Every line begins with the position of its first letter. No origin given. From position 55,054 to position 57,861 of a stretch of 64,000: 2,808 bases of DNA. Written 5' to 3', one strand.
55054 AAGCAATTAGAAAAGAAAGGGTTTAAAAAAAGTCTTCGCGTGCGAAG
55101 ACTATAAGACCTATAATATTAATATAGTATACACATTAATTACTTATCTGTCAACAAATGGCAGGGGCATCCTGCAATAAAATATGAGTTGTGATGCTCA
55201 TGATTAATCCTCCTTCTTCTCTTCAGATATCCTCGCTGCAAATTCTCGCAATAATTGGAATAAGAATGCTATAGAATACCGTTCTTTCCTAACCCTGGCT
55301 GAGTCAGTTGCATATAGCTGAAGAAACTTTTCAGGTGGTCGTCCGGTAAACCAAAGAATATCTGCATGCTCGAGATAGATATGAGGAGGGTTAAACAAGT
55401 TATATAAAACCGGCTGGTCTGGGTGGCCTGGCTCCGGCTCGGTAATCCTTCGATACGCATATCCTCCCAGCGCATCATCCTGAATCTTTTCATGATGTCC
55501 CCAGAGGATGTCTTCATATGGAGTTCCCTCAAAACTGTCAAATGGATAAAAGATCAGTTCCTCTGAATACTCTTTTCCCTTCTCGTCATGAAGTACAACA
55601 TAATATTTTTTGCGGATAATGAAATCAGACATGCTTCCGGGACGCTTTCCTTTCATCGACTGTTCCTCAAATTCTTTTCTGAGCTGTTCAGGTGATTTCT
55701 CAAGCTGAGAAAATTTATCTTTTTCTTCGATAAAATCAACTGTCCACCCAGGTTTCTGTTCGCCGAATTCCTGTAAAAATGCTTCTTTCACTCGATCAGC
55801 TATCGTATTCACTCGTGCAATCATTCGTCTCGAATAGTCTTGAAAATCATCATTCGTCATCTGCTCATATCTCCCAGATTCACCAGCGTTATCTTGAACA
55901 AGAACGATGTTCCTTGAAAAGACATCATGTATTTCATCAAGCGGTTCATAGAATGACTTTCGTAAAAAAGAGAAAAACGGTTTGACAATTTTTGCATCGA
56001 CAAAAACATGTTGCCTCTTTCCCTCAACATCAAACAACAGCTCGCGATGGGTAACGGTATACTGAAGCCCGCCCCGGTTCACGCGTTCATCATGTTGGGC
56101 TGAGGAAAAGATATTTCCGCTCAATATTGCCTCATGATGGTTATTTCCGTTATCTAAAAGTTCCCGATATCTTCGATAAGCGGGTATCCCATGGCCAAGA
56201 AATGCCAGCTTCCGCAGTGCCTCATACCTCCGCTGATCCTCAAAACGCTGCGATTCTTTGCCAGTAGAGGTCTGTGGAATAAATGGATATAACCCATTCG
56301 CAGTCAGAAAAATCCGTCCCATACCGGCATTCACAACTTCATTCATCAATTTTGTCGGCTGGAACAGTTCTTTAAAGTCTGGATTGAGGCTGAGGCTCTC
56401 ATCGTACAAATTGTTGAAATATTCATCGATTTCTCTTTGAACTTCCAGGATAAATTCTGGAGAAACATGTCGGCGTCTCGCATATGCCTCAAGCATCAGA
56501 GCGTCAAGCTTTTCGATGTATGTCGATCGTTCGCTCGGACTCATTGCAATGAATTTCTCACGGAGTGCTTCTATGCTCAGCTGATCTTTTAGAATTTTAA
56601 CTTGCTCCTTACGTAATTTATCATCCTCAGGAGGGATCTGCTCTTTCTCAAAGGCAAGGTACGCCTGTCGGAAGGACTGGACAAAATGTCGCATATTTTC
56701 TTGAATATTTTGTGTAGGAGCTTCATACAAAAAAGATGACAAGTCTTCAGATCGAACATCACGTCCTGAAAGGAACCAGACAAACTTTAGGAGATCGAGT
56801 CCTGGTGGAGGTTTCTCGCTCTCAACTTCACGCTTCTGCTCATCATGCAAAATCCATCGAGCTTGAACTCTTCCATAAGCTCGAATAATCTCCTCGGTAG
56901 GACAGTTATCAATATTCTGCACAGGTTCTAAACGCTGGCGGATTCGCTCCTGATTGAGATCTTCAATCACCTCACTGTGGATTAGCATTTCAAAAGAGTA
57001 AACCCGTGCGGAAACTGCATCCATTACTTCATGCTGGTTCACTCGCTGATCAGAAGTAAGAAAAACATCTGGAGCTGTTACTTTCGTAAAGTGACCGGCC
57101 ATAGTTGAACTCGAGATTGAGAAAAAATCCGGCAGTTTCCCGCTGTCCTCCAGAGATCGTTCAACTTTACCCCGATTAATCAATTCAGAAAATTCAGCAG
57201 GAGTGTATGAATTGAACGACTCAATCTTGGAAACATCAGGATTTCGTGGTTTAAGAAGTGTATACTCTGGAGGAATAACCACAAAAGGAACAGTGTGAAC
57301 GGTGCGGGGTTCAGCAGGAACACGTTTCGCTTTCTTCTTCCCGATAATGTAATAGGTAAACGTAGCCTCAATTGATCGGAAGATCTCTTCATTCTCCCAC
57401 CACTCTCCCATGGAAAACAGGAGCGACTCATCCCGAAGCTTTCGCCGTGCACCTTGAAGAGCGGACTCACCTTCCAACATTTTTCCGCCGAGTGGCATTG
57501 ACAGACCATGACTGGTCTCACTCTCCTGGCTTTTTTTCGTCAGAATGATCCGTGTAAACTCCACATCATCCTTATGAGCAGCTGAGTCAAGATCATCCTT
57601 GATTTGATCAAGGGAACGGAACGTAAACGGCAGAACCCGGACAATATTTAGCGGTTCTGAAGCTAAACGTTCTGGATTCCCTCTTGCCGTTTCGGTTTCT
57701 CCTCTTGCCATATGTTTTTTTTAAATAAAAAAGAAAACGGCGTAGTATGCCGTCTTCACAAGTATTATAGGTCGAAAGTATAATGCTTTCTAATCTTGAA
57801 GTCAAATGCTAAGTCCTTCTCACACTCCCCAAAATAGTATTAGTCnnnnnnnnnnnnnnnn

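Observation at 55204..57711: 835-aa protein with an N-terminal Nudix fold whose catalytic glutamates are replaced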

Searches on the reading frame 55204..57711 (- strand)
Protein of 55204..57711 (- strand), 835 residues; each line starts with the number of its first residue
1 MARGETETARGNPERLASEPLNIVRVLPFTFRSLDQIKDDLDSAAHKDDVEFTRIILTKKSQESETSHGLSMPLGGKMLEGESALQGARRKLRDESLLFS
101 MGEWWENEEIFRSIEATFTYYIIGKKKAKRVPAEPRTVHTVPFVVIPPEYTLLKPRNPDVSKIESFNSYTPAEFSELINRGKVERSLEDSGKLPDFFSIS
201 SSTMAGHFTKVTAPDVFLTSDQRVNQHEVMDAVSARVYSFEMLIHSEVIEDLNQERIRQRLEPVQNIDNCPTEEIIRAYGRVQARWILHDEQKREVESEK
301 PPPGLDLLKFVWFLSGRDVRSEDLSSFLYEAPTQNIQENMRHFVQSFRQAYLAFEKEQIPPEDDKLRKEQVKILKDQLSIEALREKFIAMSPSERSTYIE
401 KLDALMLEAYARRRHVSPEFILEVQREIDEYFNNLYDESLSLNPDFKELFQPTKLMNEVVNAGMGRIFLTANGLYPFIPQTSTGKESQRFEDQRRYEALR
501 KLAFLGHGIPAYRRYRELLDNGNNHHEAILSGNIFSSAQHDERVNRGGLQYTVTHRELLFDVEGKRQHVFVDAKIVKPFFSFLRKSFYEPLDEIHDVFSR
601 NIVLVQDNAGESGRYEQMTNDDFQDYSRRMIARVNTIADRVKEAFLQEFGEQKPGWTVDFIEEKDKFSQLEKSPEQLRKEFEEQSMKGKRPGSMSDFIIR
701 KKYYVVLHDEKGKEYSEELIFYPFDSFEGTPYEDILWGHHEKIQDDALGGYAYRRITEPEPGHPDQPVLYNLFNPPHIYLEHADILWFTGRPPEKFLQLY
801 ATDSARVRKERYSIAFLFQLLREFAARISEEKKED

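Call 3: search_protein_families(library=pfam, proteins=[window:55204-57711:-], max_evalue=1)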
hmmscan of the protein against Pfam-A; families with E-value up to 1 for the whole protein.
window:55204-57711:- (835 aa): 1 family
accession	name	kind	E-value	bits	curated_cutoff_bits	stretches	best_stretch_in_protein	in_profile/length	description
PF00293.34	NUDIX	-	0.0073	16.7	21.1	1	54-98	16-58/134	NUDIX domain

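Call 4: search_protein_families(library=ncbifam, proteins=[window:55204-57711:-], max_evalue=1)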
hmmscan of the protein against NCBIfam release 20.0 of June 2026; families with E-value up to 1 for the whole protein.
window:55204-57711:- (835 aa): 0 families

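Call 5: search_protein_families(library=phrogs, proteins=[window:55204-57711:-], max_evalue=1)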
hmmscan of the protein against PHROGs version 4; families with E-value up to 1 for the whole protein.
window:55204-57711:- (835 aa): 2 families
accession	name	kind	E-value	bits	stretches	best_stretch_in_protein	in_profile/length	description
phrog_24155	-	unknown function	0.28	12.1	1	555-622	71-138/154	-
phrog_27864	-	unknown function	0.36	12.3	1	686-741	42-98/108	-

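Call 7: find_homologous_proteins(query=window:55204-57711:-, max_evalue=0.001)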
Query window:55204-57711:- (835 aa): 1 proteins with E <= 0.001 among 8000 candidates.
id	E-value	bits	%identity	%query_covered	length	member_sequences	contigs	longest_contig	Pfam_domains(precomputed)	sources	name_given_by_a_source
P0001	0.0e+0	1893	100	100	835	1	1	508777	-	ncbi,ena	-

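Call 10: find_encoding_contigs(protein=P0001, flank=10000, max_places=4)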
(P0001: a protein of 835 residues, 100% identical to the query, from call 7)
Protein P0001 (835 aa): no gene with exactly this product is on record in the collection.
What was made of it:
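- Tried and rejected: An exact-sequence contig look-up found nothing (call 10), so the source organism is not named.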

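Call 13: search_solved_structures(query=window:55204-57711:-, max_evalue=10, show_alignments=2)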
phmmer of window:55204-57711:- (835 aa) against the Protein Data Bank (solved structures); distinct sequences matched with E-value up to 10: 0.

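Call 24: search_protein_families(library=padloc, proteins=[window:55204-57711:-], max_evalue=1)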
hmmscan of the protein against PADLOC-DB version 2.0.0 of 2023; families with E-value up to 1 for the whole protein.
window:55204-57711:- (835 aa): 1 family
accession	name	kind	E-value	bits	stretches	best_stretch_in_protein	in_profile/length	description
PDLC02290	AbiEii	-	0.0016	16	1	559-677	153-270/290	AbiEii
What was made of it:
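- A weak PADLOC AbiEii match (E 0.0016, residues 559-677; call 24).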

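Call 25: search_protein_representatives(protein=window:55204-57711:-)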
Query: 835 residues. Proteins with E-value up to 0.001 (for the whole library): 82; up to 1e-10: 55; up to 1e-30: 13. The best 82 are listed.
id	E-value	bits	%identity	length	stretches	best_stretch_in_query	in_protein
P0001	0.0e+00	1893.2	100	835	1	1-835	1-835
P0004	2.6e-194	664.3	46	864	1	19-791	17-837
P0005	2.7e-162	558.4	40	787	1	18-787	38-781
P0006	7.4e-154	530.5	41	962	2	35-821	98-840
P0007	1.0e-52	196.0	27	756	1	21-779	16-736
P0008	9.1e-44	166.4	28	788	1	16-779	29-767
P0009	1.4e-43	165.8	27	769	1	11-785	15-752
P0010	4.4e-42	160.8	28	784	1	23-779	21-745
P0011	7.1e-41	156.8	28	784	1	47-781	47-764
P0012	6.9e-40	153.6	27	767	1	18-779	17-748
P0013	6.9e-38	146.9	27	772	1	15-780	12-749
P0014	2.0e-35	138.8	26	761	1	12-779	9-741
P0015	2.4e-35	138.5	26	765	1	19-780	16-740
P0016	6.4e-30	120.6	32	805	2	402-783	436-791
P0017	1.5e-29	119.3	25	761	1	21-779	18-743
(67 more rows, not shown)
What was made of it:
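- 55204..57711 (-): Whole ORF, 835 aa plus stop codon. Full-length homologues at 24-46% identity (call 25).
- The family exists and matches over the full length (call 25).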

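Call 27: predict_structure(protein=window:55204-57711:-)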
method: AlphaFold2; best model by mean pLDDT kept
length: 835 residues; sequences in the alignment: 1
mean_pLDDT: 33.8   pTM: 0.24
mean pLDDT of the five models: 33.8, 28.9, 28.2, 25.6, 25.6
residues with pLDDT >= 90: 0; 70-90: 1; 50-70: 26; < 50: 808
segments of 3 or more residues with pLDDT < 50: 1-638, 640-642, 647-652, 665-678, 684-706, 716-835
pLDDT, mean of each block of 10 residues (from residue 1): 25 29 33 44 44 40 31 27 38 39 42 36 37 25 23 25 29 30 25 22 22 23 28 26 25 29 31 30 27 29 33 31 31 35 35 35 40 37 38 38 36 34 37 37 37 33 32 31 31 33 32 33 33 36 35 37 38 33 32 29 26 32 41 45 48 54 47 45 42 36 53 51 31 28 28 29 30 25 28 33 34 34 37 37
secondary structure, 60 per line:
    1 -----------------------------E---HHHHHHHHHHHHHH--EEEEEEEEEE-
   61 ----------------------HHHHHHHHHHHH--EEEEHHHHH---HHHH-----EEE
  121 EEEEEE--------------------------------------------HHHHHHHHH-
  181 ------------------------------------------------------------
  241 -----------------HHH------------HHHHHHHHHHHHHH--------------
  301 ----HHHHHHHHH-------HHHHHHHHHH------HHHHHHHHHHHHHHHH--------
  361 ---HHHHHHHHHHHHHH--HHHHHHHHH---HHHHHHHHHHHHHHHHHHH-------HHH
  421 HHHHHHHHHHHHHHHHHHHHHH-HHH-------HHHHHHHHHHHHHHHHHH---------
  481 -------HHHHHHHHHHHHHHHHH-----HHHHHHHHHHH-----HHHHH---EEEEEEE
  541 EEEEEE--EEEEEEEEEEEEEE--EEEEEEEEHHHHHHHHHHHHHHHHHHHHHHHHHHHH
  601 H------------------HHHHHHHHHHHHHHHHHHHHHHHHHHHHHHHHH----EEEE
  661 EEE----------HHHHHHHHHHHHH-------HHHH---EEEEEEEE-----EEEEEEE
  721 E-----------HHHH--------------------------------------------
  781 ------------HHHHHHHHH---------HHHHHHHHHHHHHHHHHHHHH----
elements in order (helices of 4 or more, strands of 3 or more residues): H34-47 E50-59 H83-94 E97-100 H101-105 H109-112 E118-126 H171-179 H273-286 H305-313 H321-330 H337-352 H364-377 H380-388 H392-410 H418-442 H454-471 H488-504 H510-520 H526-530 E534-546 E549-562 E565-572 H573-601 H620-652 E657-663 H674-686 H694-697 E701-708 E714-721 H733-736 H793-801 H811-831
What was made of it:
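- Tried and rejected: The single-sequence AF2 model was useless (pLDDT 34; call 27).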

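Call 28: search_protein_families(library=pfam, alignment_id=A1, max_evalue=0.01)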
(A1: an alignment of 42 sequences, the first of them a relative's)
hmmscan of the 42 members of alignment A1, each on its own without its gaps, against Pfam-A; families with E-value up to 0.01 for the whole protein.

A. member 1, P0001 (835 aa): 1 family
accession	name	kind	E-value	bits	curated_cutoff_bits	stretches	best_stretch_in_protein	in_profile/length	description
PF00293.34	NUDIX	-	0.0073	16.7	21.1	0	54-98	16-58/134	NUDIX domain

B. families by the number of members that match (of 42 scanned): 3 families
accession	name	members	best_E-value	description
PF00293.34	NUDIX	21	1.6e-08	NUDIX domain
PF04545.22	Sigma70_r4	1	0.0063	Sigma-70, region 4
PF24964.1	DUF7769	1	0.0075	Domain of unknown function (DUF7769)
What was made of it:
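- On Nudix superfamily (PF00293): Relatives do match: 21 of 42 at E up to 0.01, best 1.6e-08 (call 28).
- On NrtR-like Nudix regulators: No HTH or wHTH family in Pfam for the window protein, and only 1 of 42 members gives a weak Sigma70_r4 hit (calls 3, 28).
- No RNA-binding domain was detected (calls 3, 28).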

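Call 29: search_solved_structures(query=A1, max_evalue=10, show_alignments=3)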
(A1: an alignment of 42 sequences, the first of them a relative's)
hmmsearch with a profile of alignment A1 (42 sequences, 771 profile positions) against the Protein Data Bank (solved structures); distinct sequences matched with E-value up to 10: 56.
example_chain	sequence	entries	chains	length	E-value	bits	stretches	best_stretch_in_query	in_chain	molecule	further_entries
1mut_A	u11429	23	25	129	0.00019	23.2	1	63-113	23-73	NUCLEOSIDE TRIPHOSPHATE PYROPHOSPHOHYDROLASE | Mutator mutT protein | 7,8-dihydro-8-oxoguanine-triphosphatase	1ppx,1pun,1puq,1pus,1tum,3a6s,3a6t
1nqy_A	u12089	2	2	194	0.00027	22.7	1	56-107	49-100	CoA pyrophosphatase (MutT/nudix family protein)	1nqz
6glf_A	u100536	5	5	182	0.00085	21.1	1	57-108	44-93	7,8-dihydro-8-oxoguanine triphosphatase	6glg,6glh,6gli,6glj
6glk_A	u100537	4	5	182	0.00095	20.9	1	58-108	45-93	7,8-dihydro-8-oxoguanine triphosphatase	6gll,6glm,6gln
7syc_A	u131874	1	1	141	0.0011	20.7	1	63-107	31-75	7,8-dihydro-8-oxoguanine-triphosphatase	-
5ws7_A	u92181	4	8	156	0.0014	20.4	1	59-108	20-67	7,8-dihydro-8-oxoguanine triphosphatase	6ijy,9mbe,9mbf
9xri_A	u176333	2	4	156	0.0014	20.4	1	59-108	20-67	Oxidized purine nucleoside triphosphate hydrolase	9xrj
6jvo_A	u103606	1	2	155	0.0014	20.4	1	59-108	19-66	7,8-dihydro-8-oxoguanine triphosphatase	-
5gho_A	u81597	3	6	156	0.0014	20.3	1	59-108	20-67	7,8-dihydro-8-oxoguanine triphosphatase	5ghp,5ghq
5ghi_A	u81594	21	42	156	0.0014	20.3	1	59-108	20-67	7,8-dihydro-8-oxoguanine triphosphatase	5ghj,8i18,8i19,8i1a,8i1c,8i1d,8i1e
5ghm_A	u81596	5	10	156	0.0014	20.3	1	59-108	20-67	7,8-dihydro-8-oxoguanine triphosphatase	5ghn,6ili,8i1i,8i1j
1iry_A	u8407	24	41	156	0.0014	20.3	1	59-108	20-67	hMTH1 | 7,8-dihydro-8-oxoguanine triphosphatase | Oxidized purine nucleoside triphosphate hydrolase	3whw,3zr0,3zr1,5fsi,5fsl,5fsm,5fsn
3grn_A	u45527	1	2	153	0.0014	20.3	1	56-105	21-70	MutT related protein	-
7n03_A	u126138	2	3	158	0.0014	20.3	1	59-108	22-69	7,8-dihydro-8-oxoguanine triphosphatase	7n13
4c9w_A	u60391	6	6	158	0.0014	20.3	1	59-108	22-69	7,8-DIHYDRO-8-OXOGUANINE TRIPHOSPHATASE | Isoform p26 of Oxidized purine nucleoside triphosphate hydrolase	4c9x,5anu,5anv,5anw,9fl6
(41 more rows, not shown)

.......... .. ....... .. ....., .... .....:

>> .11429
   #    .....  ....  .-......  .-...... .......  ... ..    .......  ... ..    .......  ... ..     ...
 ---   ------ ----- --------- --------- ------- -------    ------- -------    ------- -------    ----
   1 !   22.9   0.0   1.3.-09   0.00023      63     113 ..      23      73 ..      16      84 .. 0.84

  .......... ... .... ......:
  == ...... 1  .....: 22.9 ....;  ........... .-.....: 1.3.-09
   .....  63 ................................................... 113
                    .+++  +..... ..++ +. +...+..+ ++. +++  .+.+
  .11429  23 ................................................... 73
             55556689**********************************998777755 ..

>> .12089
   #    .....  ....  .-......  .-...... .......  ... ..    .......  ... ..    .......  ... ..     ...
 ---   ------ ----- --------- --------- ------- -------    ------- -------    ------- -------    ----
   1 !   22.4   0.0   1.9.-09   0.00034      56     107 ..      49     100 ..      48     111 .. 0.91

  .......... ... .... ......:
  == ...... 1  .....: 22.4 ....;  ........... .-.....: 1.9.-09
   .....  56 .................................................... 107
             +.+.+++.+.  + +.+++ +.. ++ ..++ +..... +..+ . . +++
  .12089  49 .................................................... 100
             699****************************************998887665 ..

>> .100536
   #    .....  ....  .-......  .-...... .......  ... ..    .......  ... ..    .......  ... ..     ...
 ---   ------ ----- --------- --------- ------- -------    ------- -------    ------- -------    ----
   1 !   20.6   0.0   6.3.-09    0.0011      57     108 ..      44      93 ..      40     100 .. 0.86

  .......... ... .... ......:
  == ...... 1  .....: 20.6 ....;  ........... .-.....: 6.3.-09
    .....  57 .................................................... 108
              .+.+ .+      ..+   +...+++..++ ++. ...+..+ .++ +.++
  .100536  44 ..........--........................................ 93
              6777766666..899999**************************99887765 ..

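Call 30: find_homologous_proteins(query=A1, max_evalue=0.001)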
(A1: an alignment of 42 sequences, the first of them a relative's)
Query A1 (42 sequences) (835 aa, profile of the alignment): 1 proteins with E <= 0.001 among 8000 candidates.
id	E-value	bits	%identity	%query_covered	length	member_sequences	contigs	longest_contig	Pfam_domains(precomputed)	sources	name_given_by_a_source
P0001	7.2e-218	744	100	100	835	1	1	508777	-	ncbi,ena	-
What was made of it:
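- Tried and rejected: Word-indexed homology search, with the single protein and with the 42-sequence alignment, returned only the query (calls 7, 30).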

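Call 38: find_related_loci(query=A2, collection=genome_contigs, flank=10000)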
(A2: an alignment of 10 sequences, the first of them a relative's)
Query A2 (835 aa) in genome_contigs; peptide patterns used: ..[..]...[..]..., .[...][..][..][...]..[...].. (x = any residue, [..] = any of these).
22 stretches matched a pattern; 4 encode a relative of the query (tblastn E <= 1e-3); 4 distinct loci.
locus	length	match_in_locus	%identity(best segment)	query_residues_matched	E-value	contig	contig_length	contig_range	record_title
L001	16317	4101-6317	25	5-779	9e-64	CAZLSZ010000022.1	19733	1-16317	MAG TPA_asm: uncultured Gammaproteobacteria bacterium isolate SRP170004_co1_21 genome assembly, contig: NODE_4238_length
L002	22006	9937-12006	27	52-779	1e-63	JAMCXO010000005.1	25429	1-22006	MAG: Patescibacteria group bacterium isolate FK_Sedi_B_Bin.407 NODE_6272_length_25429_cov_7.06043, whole genome shotgun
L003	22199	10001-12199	24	19-779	6e-46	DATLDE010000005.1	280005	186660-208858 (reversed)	MAG TPA_asm: Candidatus Limnocylindrales bacterium isolate SMAG_U14342 k141_4103404, whole genome shotgun sequence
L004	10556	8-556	30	593-784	1e-14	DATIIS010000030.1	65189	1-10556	MAG TPA_asm: Candidatus Saccharimonadales bacterium isolate SMAG_U15671 k141_544237, whole genome shotgun sequence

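Call 40: find_related_loci(query=A2, collection=viral_contigs, flank=10000)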
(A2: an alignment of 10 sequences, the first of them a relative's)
Query A2 (835 aa) in viral_contigs; peptide patterns used: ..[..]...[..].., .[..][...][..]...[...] (x = any residue, [..] = any of these).
118 stretches matched a pattern, but none encodes a relative of the query by tblastn (E <= 1e-3).
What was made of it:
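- No relatives were found in viral contigs (call 40).
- Tried and rejected: Viral origin: no relatives in IMG/VR contigs (call 40).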
